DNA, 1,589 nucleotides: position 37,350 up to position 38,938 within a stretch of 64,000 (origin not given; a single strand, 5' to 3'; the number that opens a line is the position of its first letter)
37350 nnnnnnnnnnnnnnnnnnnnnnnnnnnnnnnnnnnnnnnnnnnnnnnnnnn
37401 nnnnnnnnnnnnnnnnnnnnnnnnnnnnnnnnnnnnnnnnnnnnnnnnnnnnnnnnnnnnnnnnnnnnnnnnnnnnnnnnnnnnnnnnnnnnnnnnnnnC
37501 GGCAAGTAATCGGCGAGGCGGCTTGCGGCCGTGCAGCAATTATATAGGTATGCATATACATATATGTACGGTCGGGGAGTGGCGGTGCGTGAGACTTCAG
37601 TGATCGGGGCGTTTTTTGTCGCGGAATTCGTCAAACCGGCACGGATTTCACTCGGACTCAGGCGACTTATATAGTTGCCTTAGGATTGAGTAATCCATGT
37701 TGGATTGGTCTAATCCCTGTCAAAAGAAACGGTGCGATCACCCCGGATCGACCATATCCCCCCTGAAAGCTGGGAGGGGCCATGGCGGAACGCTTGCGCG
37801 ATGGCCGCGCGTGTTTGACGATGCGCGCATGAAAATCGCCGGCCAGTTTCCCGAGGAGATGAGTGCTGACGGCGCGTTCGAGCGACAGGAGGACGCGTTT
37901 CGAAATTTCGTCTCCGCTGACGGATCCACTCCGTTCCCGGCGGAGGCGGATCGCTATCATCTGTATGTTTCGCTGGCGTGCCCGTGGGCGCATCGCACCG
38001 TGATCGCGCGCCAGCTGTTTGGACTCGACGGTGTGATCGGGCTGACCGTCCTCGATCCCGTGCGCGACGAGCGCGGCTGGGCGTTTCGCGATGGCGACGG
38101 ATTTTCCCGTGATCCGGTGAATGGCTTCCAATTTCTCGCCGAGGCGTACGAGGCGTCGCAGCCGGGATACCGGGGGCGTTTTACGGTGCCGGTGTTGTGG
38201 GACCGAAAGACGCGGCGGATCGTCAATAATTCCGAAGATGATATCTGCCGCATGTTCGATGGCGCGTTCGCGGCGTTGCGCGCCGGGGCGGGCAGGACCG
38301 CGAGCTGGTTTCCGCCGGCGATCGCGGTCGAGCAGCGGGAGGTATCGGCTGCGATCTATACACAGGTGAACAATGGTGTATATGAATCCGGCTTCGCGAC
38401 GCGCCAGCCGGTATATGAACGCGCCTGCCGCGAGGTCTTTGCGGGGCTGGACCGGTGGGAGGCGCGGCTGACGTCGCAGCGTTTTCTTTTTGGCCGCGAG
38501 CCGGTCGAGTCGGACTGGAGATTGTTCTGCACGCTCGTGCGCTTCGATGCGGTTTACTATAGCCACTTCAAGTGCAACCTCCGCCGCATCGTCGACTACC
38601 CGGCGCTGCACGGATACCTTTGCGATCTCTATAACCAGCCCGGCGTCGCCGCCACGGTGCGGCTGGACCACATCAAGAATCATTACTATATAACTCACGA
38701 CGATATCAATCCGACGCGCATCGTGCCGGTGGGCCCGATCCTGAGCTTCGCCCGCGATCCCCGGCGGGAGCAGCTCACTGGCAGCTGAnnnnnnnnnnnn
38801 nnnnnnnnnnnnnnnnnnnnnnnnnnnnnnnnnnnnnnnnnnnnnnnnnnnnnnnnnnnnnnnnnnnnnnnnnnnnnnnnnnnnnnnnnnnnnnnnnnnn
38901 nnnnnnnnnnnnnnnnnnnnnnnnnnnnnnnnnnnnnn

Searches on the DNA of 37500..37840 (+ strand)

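Call 33: search_rna_families(source=window, start=37500, end=37840, threshold=evalue, max_evalue=10)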
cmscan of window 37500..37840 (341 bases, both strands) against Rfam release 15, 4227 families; matches with E-value up to 10: 1.
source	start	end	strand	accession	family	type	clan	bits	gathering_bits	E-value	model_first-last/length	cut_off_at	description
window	37541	37570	+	RF04217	mir-297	Gene; miRNA;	-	16.9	90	2.6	24-53/71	no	mir-297 microRNA precursor family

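Call 59: search_dna_similar(query=window:37597-37744:+, collection=plasmids, mode=distant, max_evalue=1, max_rows=10)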
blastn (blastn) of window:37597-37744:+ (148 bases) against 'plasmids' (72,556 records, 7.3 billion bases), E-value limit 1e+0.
No match.

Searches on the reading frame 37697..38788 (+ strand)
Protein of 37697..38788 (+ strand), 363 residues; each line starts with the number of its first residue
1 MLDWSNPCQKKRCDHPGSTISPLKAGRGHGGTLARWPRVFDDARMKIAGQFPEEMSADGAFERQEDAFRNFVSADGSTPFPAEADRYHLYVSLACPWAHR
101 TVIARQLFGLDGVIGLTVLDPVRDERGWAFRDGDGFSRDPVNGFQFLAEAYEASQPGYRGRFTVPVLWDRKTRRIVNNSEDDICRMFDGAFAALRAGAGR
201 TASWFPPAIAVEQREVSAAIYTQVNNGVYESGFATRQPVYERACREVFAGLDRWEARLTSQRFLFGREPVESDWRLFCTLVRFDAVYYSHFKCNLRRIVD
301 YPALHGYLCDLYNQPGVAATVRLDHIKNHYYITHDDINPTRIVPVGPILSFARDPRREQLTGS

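Call 19: search_protein_families(library=pfam, proteins=[window:37697-38788:+])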
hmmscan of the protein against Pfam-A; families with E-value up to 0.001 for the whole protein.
window:37697-38788:+ (363 aa): 2 families
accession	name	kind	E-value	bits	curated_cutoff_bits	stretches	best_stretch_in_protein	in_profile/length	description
PF13410.11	GST_C_2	-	2.4e-14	53.6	24.9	1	237-308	1-67/69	Glutathione S-transferase, C-terminal domain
PF13409.12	GST_N_2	-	7.7e-07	30.1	25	1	94-188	1-68/70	Glutathione S-transferase, N-terminal domain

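Call 34: find_homologous_proteins(query=window:37829-38788:+, max_evalue=1e-60)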
Query window:37829-38788:+ (319 aa): 7996 proteins with E <= 1e-60 among 8000 candidates; the best 120 are listed.
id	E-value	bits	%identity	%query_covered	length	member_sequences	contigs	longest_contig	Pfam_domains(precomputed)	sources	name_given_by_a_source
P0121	6.4e-220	747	100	100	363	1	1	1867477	PF13410.12,PF13409.13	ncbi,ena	-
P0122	2.0e-163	561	76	100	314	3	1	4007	PF13410.12,PF13409.13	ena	-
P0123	1.5e-160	552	74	99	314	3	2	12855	PF13410.12,PF13409.13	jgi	jgi:putative glutathione S-transferase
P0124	7.9e-160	550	75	99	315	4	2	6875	PF13410.12,PF13409.13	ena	-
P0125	1.2e-159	549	74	99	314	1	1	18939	PF13410.12,PF13409.13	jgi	jgi:putative glutathione S-transferase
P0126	3.3e-159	548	75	99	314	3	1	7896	PF13410.12,PF13409.13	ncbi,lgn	-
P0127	4.8e-159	547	76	99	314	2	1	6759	PF13410.12,PF13409.13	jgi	jgi:putative glutathione S-transferase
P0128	1.2e-158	546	74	100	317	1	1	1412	PF13410.12,PF13409.13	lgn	-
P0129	2.9e-158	544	75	100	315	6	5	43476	PF13410.12,PF13409.13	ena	-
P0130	3.8e-158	544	74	99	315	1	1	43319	PF13410.12,PF13409.13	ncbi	-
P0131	6.9e-158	543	73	100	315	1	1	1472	PF13410.12,PF13409.13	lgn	-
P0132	1.4e-157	542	75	99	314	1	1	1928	PF13410.12,PF13409.13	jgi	jgi:glutathionyl-hydroquinone reductase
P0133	4.4e-157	541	74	99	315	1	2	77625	PF13410.12,PF13409.13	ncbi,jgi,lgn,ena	jgi:putative glutathione S-transferase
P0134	6.9e-157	540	74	99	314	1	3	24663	PF13410.12,PF13409.13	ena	-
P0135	2.2e-156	538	73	99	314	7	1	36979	PF13410.12,PF13409.13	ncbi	-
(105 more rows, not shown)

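Call 35: find_encoding_contigs(protein=P0121, flank=10000, max_places=4)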
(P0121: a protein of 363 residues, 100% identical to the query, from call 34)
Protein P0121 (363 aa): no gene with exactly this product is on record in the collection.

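Call 36: find_encoding_contigs(protein=P0122, flank=5000, max_places=4)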
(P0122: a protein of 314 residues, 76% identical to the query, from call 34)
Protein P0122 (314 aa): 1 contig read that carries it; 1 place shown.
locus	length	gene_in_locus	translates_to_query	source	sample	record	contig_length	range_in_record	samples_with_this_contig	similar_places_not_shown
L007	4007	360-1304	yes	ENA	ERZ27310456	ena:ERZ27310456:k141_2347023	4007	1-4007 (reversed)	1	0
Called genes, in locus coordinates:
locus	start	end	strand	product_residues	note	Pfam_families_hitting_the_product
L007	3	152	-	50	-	?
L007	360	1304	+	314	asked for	PF13409:GST_N_2, PF13410:GST_C_2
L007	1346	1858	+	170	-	PF01590:GAF, PF13185:GAF_2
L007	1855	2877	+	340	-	PF01370:Epimerase, PF04321:RmlD_sub_bind, PF16363:GDP_Man_Dehyd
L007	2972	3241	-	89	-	-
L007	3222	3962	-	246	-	PF05988:DUF899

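Call 54: list_cluster_members(proteins=[P0121, P0001])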
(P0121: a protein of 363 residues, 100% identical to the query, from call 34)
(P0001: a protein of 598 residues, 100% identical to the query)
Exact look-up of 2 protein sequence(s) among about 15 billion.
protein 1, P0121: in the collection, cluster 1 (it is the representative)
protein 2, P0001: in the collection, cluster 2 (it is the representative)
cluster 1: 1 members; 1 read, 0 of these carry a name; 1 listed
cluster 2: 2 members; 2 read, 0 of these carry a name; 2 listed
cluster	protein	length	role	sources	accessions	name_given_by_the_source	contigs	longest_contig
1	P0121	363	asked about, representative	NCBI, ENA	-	-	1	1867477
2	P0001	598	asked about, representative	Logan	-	-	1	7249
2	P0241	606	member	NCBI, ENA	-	-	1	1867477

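Call 82: search_protein_families(library=ncbifam, max_evalue=0.001, proteins=[window:37829-38788:+])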
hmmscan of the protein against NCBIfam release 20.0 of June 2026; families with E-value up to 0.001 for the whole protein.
window:37829-38788:+ (319 aa): 0 families

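Call 84: find_encoding_contigs(protein=P0129, flank=3000, max_places=5)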
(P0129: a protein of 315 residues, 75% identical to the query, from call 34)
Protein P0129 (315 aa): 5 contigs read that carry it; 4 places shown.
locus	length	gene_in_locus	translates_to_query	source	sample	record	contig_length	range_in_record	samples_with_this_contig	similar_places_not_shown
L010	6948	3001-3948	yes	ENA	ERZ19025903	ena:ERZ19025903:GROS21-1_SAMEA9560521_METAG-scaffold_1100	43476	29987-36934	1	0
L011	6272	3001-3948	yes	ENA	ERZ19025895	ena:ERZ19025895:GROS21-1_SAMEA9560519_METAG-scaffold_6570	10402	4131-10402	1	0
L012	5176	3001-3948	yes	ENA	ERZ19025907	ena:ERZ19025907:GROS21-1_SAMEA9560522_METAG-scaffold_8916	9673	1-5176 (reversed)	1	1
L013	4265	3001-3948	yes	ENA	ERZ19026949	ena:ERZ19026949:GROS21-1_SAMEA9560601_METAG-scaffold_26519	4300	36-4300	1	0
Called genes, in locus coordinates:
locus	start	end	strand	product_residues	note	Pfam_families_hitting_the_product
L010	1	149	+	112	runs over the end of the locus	-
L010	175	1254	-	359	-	-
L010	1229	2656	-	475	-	PF03062:MBOAT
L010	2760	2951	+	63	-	-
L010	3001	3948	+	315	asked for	PF13409:GST_N_2, PF13410:GST_C_2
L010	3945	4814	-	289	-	PF05721:PhyH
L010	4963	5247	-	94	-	-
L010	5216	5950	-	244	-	PF05988:DUF899, PF00578:AhpC-TSA (weak)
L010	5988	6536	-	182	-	PF10604:Polyketide_cyc2 (weak), PF08327:AHSA1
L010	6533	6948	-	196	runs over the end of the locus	PF10604:Polyketide_cyc2, PF08327:AHSA1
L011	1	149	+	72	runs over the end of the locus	-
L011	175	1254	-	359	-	-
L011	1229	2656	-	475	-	PF03062:MBOAT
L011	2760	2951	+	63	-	-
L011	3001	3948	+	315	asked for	PF13409:GST_N_2, PF13410:GST_C_2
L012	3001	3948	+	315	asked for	PF13409:GST_N_2, PF13410:GST_C_2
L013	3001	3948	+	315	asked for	PF13409:GST_N_2, PF13410:GST_C_2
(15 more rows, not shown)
